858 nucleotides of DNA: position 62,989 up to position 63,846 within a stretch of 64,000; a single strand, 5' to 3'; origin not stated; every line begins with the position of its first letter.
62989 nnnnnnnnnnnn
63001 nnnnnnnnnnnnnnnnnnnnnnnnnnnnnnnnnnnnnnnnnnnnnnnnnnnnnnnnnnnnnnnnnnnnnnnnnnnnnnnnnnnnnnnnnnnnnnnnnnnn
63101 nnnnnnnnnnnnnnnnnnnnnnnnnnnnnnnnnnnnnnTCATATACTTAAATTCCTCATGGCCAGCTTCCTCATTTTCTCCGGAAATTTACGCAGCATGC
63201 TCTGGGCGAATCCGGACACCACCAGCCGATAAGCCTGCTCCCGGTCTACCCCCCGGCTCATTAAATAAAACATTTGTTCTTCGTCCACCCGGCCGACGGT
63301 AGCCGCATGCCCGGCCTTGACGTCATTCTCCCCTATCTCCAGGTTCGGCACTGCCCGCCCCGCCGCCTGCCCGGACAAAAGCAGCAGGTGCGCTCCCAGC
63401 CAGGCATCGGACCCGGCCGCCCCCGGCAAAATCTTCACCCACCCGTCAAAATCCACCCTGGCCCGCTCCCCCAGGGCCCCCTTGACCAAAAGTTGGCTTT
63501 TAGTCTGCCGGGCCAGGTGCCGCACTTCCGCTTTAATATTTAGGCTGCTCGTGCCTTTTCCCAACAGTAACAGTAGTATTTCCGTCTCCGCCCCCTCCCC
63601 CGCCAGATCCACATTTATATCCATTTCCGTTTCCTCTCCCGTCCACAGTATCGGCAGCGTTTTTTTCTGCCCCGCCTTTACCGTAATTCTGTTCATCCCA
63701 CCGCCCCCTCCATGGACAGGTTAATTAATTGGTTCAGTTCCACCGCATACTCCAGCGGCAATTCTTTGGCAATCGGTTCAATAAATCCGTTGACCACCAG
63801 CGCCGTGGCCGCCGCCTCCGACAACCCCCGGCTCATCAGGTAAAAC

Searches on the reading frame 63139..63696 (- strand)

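Call 19: search_protein_families(library=pfam, proteins=[window:63139-63696:-], max_evalue=0.001)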
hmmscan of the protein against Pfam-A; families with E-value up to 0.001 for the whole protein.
window:63139-63696:- (185 aa): 1 family
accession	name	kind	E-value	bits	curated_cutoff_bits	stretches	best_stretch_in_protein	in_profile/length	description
PF01458.23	SUFBD_core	-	7.4e-45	153.6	27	1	16-163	85-232/232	SUF system FeS cluster assembly, SufBD core domain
